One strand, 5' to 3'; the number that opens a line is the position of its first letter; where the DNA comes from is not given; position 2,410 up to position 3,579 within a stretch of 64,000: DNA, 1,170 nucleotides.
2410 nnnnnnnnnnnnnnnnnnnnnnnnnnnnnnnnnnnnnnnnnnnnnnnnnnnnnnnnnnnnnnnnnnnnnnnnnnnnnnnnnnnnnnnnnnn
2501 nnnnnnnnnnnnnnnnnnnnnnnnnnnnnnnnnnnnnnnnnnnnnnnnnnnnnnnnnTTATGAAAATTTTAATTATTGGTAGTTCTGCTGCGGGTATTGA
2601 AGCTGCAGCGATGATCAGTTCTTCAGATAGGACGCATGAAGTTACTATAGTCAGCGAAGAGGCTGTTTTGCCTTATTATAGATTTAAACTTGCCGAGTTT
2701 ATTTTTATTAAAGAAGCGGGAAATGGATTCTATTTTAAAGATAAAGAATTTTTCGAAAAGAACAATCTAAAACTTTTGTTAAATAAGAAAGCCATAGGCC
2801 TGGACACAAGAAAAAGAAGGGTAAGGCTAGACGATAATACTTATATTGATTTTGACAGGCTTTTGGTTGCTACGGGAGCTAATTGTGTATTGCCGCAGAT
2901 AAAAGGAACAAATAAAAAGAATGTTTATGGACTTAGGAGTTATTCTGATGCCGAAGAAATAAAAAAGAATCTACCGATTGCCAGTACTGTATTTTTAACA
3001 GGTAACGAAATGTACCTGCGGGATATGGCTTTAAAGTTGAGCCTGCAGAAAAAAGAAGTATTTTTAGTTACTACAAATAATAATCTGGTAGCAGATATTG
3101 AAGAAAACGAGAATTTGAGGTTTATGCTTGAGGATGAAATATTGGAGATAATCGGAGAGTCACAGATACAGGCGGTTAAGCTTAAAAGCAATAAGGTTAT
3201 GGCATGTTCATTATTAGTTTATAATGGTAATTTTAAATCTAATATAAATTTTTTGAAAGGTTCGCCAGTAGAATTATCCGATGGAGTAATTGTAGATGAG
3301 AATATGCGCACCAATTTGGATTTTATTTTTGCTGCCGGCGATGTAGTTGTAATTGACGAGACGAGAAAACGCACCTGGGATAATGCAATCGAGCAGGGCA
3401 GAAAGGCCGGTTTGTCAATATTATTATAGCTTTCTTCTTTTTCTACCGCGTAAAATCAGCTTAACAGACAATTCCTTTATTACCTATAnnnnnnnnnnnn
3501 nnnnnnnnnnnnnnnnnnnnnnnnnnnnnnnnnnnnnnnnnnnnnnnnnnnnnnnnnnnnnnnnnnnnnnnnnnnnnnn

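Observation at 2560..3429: Degenerate NADH-oxidase-like flavoprotein as a candidate electron-transfer partner of MetVF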

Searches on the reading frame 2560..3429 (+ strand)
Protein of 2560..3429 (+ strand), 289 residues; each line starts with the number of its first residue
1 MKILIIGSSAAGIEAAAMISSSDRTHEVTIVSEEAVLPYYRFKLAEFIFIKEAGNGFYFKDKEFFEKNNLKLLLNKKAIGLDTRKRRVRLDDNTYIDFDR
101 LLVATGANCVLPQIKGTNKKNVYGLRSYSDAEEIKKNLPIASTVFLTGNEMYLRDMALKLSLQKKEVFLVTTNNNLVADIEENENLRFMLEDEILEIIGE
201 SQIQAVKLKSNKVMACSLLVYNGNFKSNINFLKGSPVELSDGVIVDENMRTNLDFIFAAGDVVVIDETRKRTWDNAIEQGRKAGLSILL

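Call 3: search_protein_families(library=pfam, proteins=[window:2560-3429:+], max_evalue=0.01)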
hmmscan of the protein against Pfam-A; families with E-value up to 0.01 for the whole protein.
window:2560-3429:+ (289 aa): 3 families
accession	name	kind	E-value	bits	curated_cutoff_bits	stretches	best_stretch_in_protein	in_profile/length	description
PF07992.20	Pyr_redox_2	-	2.1e-33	116.4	26.1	1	1-280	1-291/291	Pyridine nucleotide-disulphide oxidoreductase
PF00070.33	Pyr_redox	-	0.00036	21.4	22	0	2-34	1-31/82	Pyridine nucleotide-disulphide oxidoreductase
PF13738.12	Pyr_redox_3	-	0.0029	17.3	30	0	158-260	199-305/305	Pyridine nucleotide-disulphide oxidoreductase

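Call 4: search_protein_families(library=ncbifam, proteins=[window:2560-3429:+], max_evalue=0.01)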
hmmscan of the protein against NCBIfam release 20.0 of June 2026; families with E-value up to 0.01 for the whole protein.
window:2560-3429:+ (289 aa): 39 families (the best 25 are shown)
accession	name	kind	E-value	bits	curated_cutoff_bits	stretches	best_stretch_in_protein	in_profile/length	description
NF045765.1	PhenlGlyoxDHPadH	equivalog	2.5e-35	122.2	475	1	2-264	4-278/416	NADH-dependent phenylglyoxylate dehydrogenase subunit epsilon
NF042949.2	3PPDioc_HcaD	equivalog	6.1e-29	100.9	450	1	2-286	3-304/386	3-phenylpropionate/cinnamic acid dioxygenase ferredoxin--NAD(+) reductase subunit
NF007123.0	PRK09564.1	equivalog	3e-26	92.1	458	1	1-267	1-288/444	CoA-disulfide reductase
TIGR03385.1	CoA_CoA_reduc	equivalog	4e-26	91.8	578.8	1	2-267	1-287/439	CoA-disulfide reductase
TIGR02374.1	nitri_red_nirB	equivalog_domain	3.5e-25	88.6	578.35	1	4-267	2-282/794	nitrite reductase large subunit NirB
NF003437.0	PRK04965.1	equivalog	5.5e-23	81.6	392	1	2-265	4-277/378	NADH:flavorubredoxin reductase NorW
NF007286.0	PRK09754.1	equivalog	5.2e-22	78.2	447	1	3-283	6-302/400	phenylpropionate dioxygenase ferredoxin reductase subunit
NF041682.1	ant_diox_AndAa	equivalog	9e-20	70.7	650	1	3-263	6-279/406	anthranilate 1,2-dioxygenase system ferredoxin--NAD(+) reductase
NF046103.1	NOXase_Strep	equivalog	4e-19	68.9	600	1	2-266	1-284/442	H2O-forming NADH oxidase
NF011565.0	PRK14989.1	subfamily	1.9e-13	49.4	883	1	2-136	5-140/847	nitrite reductase large subunit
TIGR01292.1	TRX_reduct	equivalog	1.1e-12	47.4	343.45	1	2-285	2-294/300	thioredoxin-disulfide reductase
TIGR02053.1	MerA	equivalog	5.7e-12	45.4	454.45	1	85-263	116-308/465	mercury(II) reductase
TIGR03169.1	Nterm_to_SelD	hypoth_equivalog_domain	5.1e-10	39.2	310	1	73-269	71-289/365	pyridine nucleotide-disulfide oxidoreductase family protein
NF010037.0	PRK13512.1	equivalog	1e-09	37.8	394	1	1-263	2-279/438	CoA-disulfide reductase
NF003585.0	PRK05249.1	equivalog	5e-08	32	465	1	62-283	102-329/464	Si-specific NAD(P)(+) transhydrogenase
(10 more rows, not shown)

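Call 5: find_homologous_proteins(query=window:2560-3426:+)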
Query window:2560-3426:+ (289 aa): 620 proteins with E <= 0.001 among 3016 candidates; the best 120 are listed.
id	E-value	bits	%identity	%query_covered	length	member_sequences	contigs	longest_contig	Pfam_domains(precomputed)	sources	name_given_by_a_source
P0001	8.1e-181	617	100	100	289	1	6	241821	PF07992.21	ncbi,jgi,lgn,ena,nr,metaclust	ncbi:MAG: NAD(P)/FAD-dependent oxidoreductase [Candidatus Gygaella obscura]|nr:NAD(P)/FAD-dependent 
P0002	3.6e-133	461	73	100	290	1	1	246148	PF07992.21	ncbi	-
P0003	3.3e-78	281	47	100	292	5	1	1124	PF07992.21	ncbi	-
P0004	5.6e-70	254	47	100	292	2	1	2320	PF07992.21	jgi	-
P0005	2.6e-41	160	35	99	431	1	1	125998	PF01266.31,PF13450.13,PF07992.21,PF00070.34,PF13738.13,PF03486.21,PF18267.8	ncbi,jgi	jgi:NAD(P)H-nitrite reductase large subunit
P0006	3.9e-32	130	31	98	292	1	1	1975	PF07992.21,PF00070.34,PF13738.13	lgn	-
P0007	9.0e-30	122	30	99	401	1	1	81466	PF01266.31,PF00890.31,PF07992.21,PF00070.34,PF13738.13,PF03486.21,PF18267.8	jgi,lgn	jgi:nitrite reductase (NADH) large subunit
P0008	4.2e-29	120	29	100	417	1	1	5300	PF01266.31,PF13241.13,PF13450.13,PF07992.21,PF00070.34,PF13738.13,PF03486.21,PF01262.28,PF01134.29,PF18267.8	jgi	jgi:nitrite reductase (NADH) large subunit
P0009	1.6e-28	118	32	100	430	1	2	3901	PF01266.31,PF07992.21,PF00070.34,PF13738.13,PF03486.21,PF18267.8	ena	-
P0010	2.7e-28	117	31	100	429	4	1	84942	PF01266.31,PF07992.21,PF00070.34,PF13738.13,PF03486.21,PF18267.8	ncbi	-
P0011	2.9e-27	114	28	99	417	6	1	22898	PF13450.13,PF07992.21,PF00070.34,PF13738.13,PF03486.21,PF18267.8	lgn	-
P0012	6.1e-27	113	30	100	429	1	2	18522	PF13450.13,PF07992.21,PF00070.34,PF13738.13,PF03486.21,PF18267.8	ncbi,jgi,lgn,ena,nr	ncbi:MAG: FAD-dependent oxidoreductase [Candidatus Omnitrophica bacterium]|nr:FAD-dependent oxidored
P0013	1.2e-26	112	27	99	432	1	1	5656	PF07992.21,PF00070.34,PF13738.13,PF18267.8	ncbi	-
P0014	1.7e-26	112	31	98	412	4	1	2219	PF01266.31,PF13450.13,PF00890.31,PF07992.21,PF00070.34,PF13738.13,PF03486.21,PF01134.29,PF18267.8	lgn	-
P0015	4.6e-26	110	32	98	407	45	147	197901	PF01266.31,PF13450.13,PF07992.21,PF00070.34,PF13738.13,PF03486.21,PF01262.28,PF04820.21,PF01134.29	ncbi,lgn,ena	-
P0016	7.9e-26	109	27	99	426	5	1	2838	PF13450.13,PF07992.21,PF00070.34,PF13738.13,PF03486.21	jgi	jgi:phenylglyoxylate dehydrogenase epsilon subunit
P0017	1.2e-25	109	28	99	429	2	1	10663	PF07992.21,PF00070.34,PF13738.13,PF03486.21,PF18267.8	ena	-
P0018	1.1e-24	106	29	98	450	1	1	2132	PF01266.31,PF21349.3,PF00890.31,PF07992.21,PF00070.34,PF13738.13,PF03486.21,PF01262.28,PF01134.29,PF18267.8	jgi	jgi:NAD(P)H-nitrite reductase large subunit/rubredoxin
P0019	1.5e-24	105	31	98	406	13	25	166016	PF01266.31,PF13450.13,PF00890.31,PF07992.21,PF00070.34,PF13738.13,PF03486.21,PF01134.29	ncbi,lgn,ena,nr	ncbi:MAG: NAD(P)/FAD-dependent oxidoreductase [Lachnospiraceae bacterium]|nr:NAD(P)/FAD-dependent ox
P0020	1.3e-23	102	27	98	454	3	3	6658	PF01266.31,PF21349.3,PF13450.13,PF07992.21,PF00070.34,PF13738.13,PF03486.21,PF01134.29,PF18267.8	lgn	-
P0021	2.3e-23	101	26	99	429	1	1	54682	PF07992.21,PF00070.34,PF13738.13,PF03486.21,PF18267.8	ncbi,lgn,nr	ncbi:MAG: FAD-dependent oxidoreductase [Candidatus Omnitrophota bacterium]|nr:FAD-dependent oxidored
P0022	2.4e-23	101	29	99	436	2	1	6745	PF01266.31,PF07992.21,PF00070.34,PF13738.13,PF03486.21,PF18267.8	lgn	-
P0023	2.7e-23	101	29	99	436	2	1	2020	PF01266.31,PF07992.21,PF00070.34,PF13738.13,PF03486.21,PF18267.8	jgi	jgi:NAD(P)H-nitrite reductase large subunit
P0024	4.0e-23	100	31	98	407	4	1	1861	PF01266.31,PF13450.13,PF00890.31,PF07992.21,PF00070.34,PF13738.13,PF03486.21,PF01134.29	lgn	-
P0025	5.3e-23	100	30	99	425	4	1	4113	PF01266.31,PF07992.21,PF00070.34,PF13738.13,PF03486.21,PF18267.8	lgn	-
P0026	7.3e-23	100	30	98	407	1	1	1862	PF01266.31,PF13450.13,PF00890.31,PF07992.21,PF00070.34,PF13738.13,PF03486.21,PF01134.29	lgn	-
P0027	7.6e-23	100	30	98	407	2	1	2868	PF01266.31,PF13450.13,PF00890.31,PF07992.21,PF00070.34,PF13738.13,PF03486.21,PF01134.29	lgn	-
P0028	1.0e-22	99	31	98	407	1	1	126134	PF01266.31,PF13450.13,PF00890.31,PF07992.21,PF00070.34,PF13738.13,PF03486.21,PF01262.28,PF01134.29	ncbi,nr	ncbi:NAD(P)/FAD-dependent oxidoreductase [Clostridiaceae bacterium]|nr:NAD(P)/FAD-dependent oxidored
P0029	1.2e-22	99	29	98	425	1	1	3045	PF01266.31,PF01593.31,PF07992.21,PF00070.34,PF13738.13,PF03486.21,PF18267.8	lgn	-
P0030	1.3e-22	99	26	98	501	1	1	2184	PF01266.31,PF21349.3,PF07992.21,PF00070.34,PF23458.3,PF13738.13,PF01262.28,PF01134.29,PF18267.8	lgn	-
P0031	1.8e-22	98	26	90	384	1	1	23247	PF01266.31,PF13450.13,PF00890.31,PF07992.21,PF00070.34,PF13738.13,PF03486.21,PF01134.29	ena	-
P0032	2.1e-22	98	28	99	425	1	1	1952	PF01266.31,PF01593.31,PF07992.21,PF00070.34,PF13738.13,PF03486.21,PF18267.8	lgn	-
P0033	3.0e-22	98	28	99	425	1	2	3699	PF01266.31,PF01593.31,PF07992.21,PF00070.34,PF13738.13,PF03486.21,PF18267.8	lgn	-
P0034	3.0e-22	98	28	90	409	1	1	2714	PF01593.31,PF07992.21,PF00070.34,PF13738.13,PF14759.13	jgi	jgi:3-phenylpropionate/trans-cinnamate dioxygenase ferredoxin reductase component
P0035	8.1e-22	96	27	99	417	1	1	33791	PF01266.31,PF13450.13,PF07992.21,PF00070.34,PF13738.13,PF03486.21,PF13454.13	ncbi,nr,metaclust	ncbi:MAG: hypothetical protein A2V86_03610 [Deltaproteobacteria bacterium RBG_16_49_23]|nr:MAG: hypo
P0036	1.1e-21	96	29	98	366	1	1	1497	PF01266.31,PF07992.21,PF00070.34,PF13738.13,PF03486.21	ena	-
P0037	3.9e-21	94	28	91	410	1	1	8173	PF01593.31,PF07992.21,PF00070.34,PF13738.13,PF14759.13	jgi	jgi:3-phenylpropionate/trans-cinnamate dioxygenase ferredoxin reductase subunit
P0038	9.8e-21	93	27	91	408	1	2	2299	PF07992.21,PF00070.34,PF13738.13,PF14759.13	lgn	-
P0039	1.4e-20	92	27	91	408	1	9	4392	PF01266.31,PF07992.21,PF00070.34,PF13738.13,PF14759.13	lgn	-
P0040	1.6e-20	92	27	98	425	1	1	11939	PF01266.31,PF07992.21,PF00070.34,PF13738.13,PF03486.21,PF18267.8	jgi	jgi:NAD(P)H-nitrite reductase large subunit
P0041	1.9e-20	92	26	99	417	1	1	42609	PF07992.21,PF00070.34,PF13738.13,PF03486.21,PF01262.28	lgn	-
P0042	1.9e-20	92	26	89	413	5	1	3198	PF01266.31,PF13450.13,PF07992.21,PF00070.34,PF13738.13,PF13454.13,PF14759.13,PF01134.29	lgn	-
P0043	3.3e-20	91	29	98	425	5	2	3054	PF01266.31,PF07992.21,PF00070.34,PF13738.13,PF03486.21,PF18267.8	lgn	-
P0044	4.6e-20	90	27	91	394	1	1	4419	PF07992.21,PF00070.34,PF13738.13,PF14759.13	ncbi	-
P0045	4.7e-20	90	27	99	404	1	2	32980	PF07992.21,PF00070.34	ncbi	-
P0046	7.2e-20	90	27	90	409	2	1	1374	PF07992.21,PF00070.34,PF13738.13,PF14759.13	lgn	-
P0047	1.9e-19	88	28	98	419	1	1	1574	PF01266.31,PF00890.31,PF07992.21,PF00070.34,PF13738.13,PF03486.21,PF13454.13,PF18267.8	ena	-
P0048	3.1e-19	88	28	98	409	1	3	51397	PF07992.21,PF00070.34,PF13738.13,PF18267.8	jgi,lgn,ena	-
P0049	3.2e-19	88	29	99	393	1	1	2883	PF07992.21,PF00070.34,PF14759.13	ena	-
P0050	3.5e-19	88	29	99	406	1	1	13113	PF07992.21,PF00070.34,PF14759.13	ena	-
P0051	3.5e-19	88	29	99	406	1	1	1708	PF07992.21,PF00070.34,PF14759.13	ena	-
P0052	3.5e-19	88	29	99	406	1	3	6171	PF07992.21,PF00070.34,PF14759.13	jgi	-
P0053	4.3e-19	87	28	99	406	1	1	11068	PF07992.21,PF00070.34,PF14759.13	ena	-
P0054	4.9e-19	87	28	98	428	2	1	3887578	PF01593.31,PF07992.21,PF00070.34,PF13738.13,PF03486.21,PF18267.8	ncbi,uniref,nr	ncbi:FAD-dependent oxidoreductase [Pseudodesulfovibrio thermohalotolerans]|uniref:NAD(P)/FAD-depende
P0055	6.8e-19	87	28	99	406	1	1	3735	PF07992.21,PF00070.34,PF14759.13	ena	-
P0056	8.0e-19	86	28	98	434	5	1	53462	PF07992.21,PF00070.34,PF13738.13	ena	-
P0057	9.4e-19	86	27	100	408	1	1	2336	PF01266.31,PF13450.13,PF07992.21,PF00070.34,PF13738.13,PF03486.21,PF13454.13,PF01494.26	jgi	jgi:NAD(P)H-nitrite reductase large subunit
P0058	9.8e-19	86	27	98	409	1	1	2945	PF07992.21,PF00070.34,PF18267.8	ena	-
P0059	1.3e-18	86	28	99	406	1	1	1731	PF07992.21,PF00070.34,PF14759.13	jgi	jgi:3-phenylpropionate/trans-cinnamate dioxygenase ferredoxin reductase component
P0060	1.3e-18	86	27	98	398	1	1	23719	PF07992.21,PF00070.34,PF13738.13,PF18267.8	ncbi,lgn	ncbi:MAG: NAD(P)/FAD-dependent oxidoreductase [Candidatus Binatia bacterium]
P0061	2.0e-18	85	26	98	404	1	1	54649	PF01266.31,PF13450.13,PF07992.21,PF00070.34,PF13738.13,PF03486.21,PF14759.13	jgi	jgi:3-phenylpropionate/trans-cinnamate dioxygenase ferredoxin reductase subunit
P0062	2.0e-18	85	30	99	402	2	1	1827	PF01266.31,PF07992.21,PF00070.34,PF13738.13,PF03486.21,PF18267.8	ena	-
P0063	5.7e-18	84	27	98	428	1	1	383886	PF01266.31,PF01593.31,PF07992.21,PF00070.34,PF13738.13,PF03486.21,PF18267.8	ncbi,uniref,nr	ncbi:NAD(P)/FAD-dependent oxidoreductase [Desulfovibrio sp. Fe33]|uniref:NAD(P)/FAD-dependent oxidor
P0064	5.9e-18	84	24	90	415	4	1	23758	PF13450.13,PF07992.21,PF00070.34,PF13738.13,PF03486.21,PF01262.28,PF14759.13,PF02737.25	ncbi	ncbi:MAG: FAD-dependent oxidoreductase [Pseudomonadota bacterium]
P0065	6.7e-18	83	27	99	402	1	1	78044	PF07992.21,PF00070.34,PF13738.13,PF03486.21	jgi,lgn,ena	-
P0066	6.8e-18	83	27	98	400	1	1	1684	PF13450.13,PF00890.31,PF07992.21,PF00070.34,PF13738.13,PF03486.21,PF14759.13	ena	-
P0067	7.2e-18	83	26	100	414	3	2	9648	PF07992.21,PF00070.34,PF13738.13,PF03486.21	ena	-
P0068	9.3e-18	83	29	98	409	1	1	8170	PF07992.21,PF00070.34,PF13738.13,PF18267.8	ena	-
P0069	1.6e-17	82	27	99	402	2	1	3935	PF07992.21,PF00070.34,PF13738.13,PF03486.21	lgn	-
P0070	1.7e-17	82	28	98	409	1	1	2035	PF07992.21,PF00070.34,PF13738.13,PF18267.8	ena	-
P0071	1.8e-17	82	28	98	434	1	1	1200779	PF07992.21,PF00070.34,PF13738.13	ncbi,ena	-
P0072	1.8e-17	82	25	99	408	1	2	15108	PF02254.25,PF07992.21,PF00070.34,PF14759.13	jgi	jgi:3-phenylpropionate/trans-cinnamate dioxygenase ferredoxin reductase subunit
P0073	1.9e-17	82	26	90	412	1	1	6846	PF01266.31,PF13241.13,PF13450.13,PF07992.21,PF00070.34,PF13738.13,PF03486.21,PF05834.19,PF14759.13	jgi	jgi:3-phenylpropionate/trans-cinnamate dioxygenase ferredoxin reductase component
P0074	2.3e-17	82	28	99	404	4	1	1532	PF07992.21,PF00070.34,PF13738.13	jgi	jgi:NAD(P)H-nitrite reductase large subunit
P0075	2.3e-17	82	28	99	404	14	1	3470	PF07992.21,PF00070.34,PF13738.13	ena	-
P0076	2.5e-17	81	25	99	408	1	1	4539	PF02254.25,PF07992.21,PF00070.34,PF13738.13,PF14759.13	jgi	jgi:3-phenylpropionate/trans-cinnamate dioxygenase ferredoxin reductase component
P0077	2.8e-17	81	26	99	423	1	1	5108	PF01266.31,PF13434.13,PF13450.13,PF07992.21,PF00070.34,PF13738.13,PF14759.13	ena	-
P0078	2.9e-17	81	27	99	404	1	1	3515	PF07992.21,PF00070.34,PF13738.13,PF03486.21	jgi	-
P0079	3.4e-17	81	25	99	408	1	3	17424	PF02254.25,PF07992.21,PF00070.34,PF14759.13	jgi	jgi:3-phenylpropionate/trans-cinnamate dioxygenase ferredoxin reductase component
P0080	3.5e-17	81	25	99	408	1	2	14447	PF02254.25,PF07992.21,PF00070.34,PF14759.13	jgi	jgi:3-phenylpropionate/trans-cinnamate dioxygenase ferredoxin reductase subunit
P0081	4.5e-17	81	28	98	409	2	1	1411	PF07992.21,PF00070.34,PF13738.13,PF18267.8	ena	-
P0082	4.5e-17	81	28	98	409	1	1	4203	PF07992.21,PF00070.34,PF13738.13,PF18267.8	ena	-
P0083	4.8e-17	81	25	91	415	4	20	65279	PF01266.31,PF13450.13,PF07992.21,PF00070.34,PF13738.13,PF03486.21,PF13454.13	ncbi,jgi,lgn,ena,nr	ncbi:MAG: NAD(P)/FAD-dependent oxidoreductase [Alphaproteobacteria bacterium]|nr:NAD(P)/FAD-dependen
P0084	5.6e-17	80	27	98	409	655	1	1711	PF07992.21,PF00070.34,PF13738.13,PF18267.8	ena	-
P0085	6.2e-17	80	28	98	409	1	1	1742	PF07992.21,PF00070.34,PF13738.13,PF18267.8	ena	-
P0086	8.3e-17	80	29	89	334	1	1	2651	PF00890.31,PF07992.21,PF00070.34,PF13738.13,PF03486.21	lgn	-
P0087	8.4e-17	80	28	98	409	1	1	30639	PF07992.21,PF00070.34,PF13738.13,PF18267.8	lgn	-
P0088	8.5e-17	80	28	98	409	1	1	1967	PF07992.21,PF00070.34,PF13738.13,PF18267.8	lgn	-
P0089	9.0e-17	80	25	98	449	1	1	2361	PF01266.31,PF21349.3,PF13450.13,PF07992.21,PF00070.34,PF13738.13,PF13454.13,PF01134.29,PF18267.8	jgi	jgi:nitrite reductase (NADH) large subunit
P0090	1.2e-16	79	28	98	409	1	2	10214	PF07992.21,PF00070.34,PF13738.13,PF18267.8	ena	-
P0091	1.6e-16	79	28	98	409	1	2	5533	PF07992.21,PF00070.34,PF13738.13,PF18267.8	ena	-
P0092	2.0e-16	78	28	98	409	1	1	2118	PF07992.21,PF00070.34,PF13738.13,PF18267.8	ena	-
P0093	2.7e-16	78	26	97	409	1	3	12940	PF07992.21,PF00070.34,PF13738.13,PF18267.8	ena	-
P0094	2.9e-16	78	26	97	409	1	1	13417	PF07992.21,PF00070.34,PF13738.13,PF18267.8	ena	-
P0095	3.4e-16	78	25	95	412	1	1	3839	PF01266.31,PF13434.13,PF13450.13,PF07992.21,PF00070.34,PF13738.13,PF14759.13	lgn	-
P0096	3.6e-16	78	28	90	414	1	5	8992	PF07992.21,PF00070.34,PF01262.28,PF14759.13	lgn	-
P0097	4.2e-16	77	28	98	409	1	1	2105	PF07992.21,PF00070.34,PF13738.13,PF18267.8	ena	-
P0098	4.2e-16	77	28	98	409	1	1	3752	PF07992.21,PF00070.34,PF13738.13,PF18267.8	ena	-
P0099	5.5e-16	77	28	98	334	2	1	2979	PF00890.31,PF07992.21,PF00070.34,PF13738.13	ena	-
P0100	6.6e-16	77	26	97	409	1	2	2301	PF07992.21,PF00070.34,PF13738.13,PF18267.8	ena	-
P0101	1.3e-15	76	28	89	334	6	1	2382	PF01266.31,PF00890.31,PF07992.21,PF00070.34,PF13738.13,PF03486.21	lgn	-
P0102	1.7e-15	75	28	89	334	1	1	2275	PF01266.31,PF07992.21,PF00070.34,PF13738.13,PF03486.21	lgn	-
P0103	1.9e-15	75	26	99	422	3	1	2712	PF01266.31,PF13450.13,PF07992.21,PF00070.34,PF13738.13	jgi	-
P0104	2.5e-15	75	28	98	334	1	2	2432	PF01266.31,PF00890.31,PF07992.21,PF00070.34,PF13738.13,PF03486.21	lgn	-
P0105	2.9e-15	75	25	99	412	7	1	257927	PF13241.13,PF13450.13,PF07992.21,PF00070.34,PF13738.13,PF14759.13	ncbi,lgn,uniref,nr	ncbi:NAD(P)/FAD-dependent oxidoreductase [Paraburkholderia aspalathi]|uniref:3-phenylpropionate/tran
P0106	3.2e-15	75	26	90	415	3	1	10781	PF07992.21,PF00070.34,PF13738.13,PF01262.28,PF14759.13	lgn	-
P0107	4.0e-15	74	26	97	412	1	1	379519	PF07992.21,PF00070.34,PF13738.13,PF14759.13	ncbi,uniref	ncbi:NAD(P)/FAD-dependent oxidoreductase [Paraburkholderia sediminicola]|uniref:NAD(P)/FAD-dependent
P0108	4.3e-15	74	26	90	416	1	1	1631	PF01266.31,PF13450.13,PF07992.21,PF00070.34,PF13738.13,PF03486.21,PF14759.13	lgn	-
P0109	5.5e-15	74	27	99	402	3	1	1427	PF07992.21,PF00070.34,PF13738.13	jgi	jgi:nitrite reductase (NADH) large subunit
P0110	7.3e-15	73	26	89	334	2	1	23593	PF01266.31,PF00890.31,PF07992.21,PF00070.34,PF13738.13,PF03486.21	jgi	-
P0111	9.9e-15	73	28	98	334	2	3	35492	PF07992.21,PF00070.34,PF13738.13,PF03486.21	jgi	jgi:nitrite reductase (NADH) large subunit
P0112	1.0e-14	73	25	99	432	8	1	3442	PF07992.21,PF00070.34,PF13738.13,PF18267.8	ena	-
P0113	1.4e-14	72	23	90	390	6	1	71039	PF13450.13,PF07992.21,PF00070.34,PF03486.21,PF05834.19,PF01494.26,PF01266.31,PF01593.31,PF00890.31,PF02254.25,PF13738.13,PF01262.28,PF14759.13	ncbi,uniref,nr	ncbi:FAD/NAD(P)-binding oxidoreductase [Pseudohongiella sp. SYSU M77423]|uniref:NAD(P)/FAD-dependent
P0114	2.0e-14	72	25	99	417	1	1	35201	PF01266.31,PF13450.13,PF07992.21,PF00070.34,PF13738.13,PF03486.21,PF14759.13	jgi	jgi:3-phenylpropionate/trans-cinnamate dioxygenase ferredoxin reductase component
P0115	2.3e-14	72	26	98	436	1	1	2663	PF07992.21,PF00070.34,PF13738.13,PF18267.8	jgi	-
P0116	3.0e-14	71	25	97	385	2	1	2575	PF07992.21,PF00070.34,PF13738.13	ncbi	ncbi:MAG: FAD-dependent oxidoreductase, partial [Smithella sp.]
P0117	3.8e-14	71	23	90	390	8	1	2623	PF13450.13,PF07992.21,PF00070.34,PF03486.21,PF05834.19,PF01494.26,PF01266.31,PF01593.31,PF00890.31,PF13738.13,PF01262.28,PF14759.13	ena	-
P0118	5.9e-14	70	25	99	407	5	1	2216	PF01266.31,PF13450.13,PF07992.21,PF00070.34,PF13738.13,PF03486.21,PF01262.28,PF14759.13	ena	-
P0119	7.5e-14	70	23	97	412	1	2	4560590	PF01266.31,PF07992.21,PF00070.34,PF13738.13,PF05834.19,PF14759.13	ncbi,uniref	ncbi:NAD(P)/FAD-dependent oxidoreductase [Paraburkholderia caffeinilytica]|uniref:NAD(P)/FAD-depende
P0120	7.6e-14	70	23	99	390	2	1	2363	PF13450.13,PF07992.21,PF00070.34,PF03486.21,PF05834.19,PF01494.26,PF01266.31,PF01593.31,PF02254.25,PF13738.13,PF01262.28,PF14759.13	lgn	-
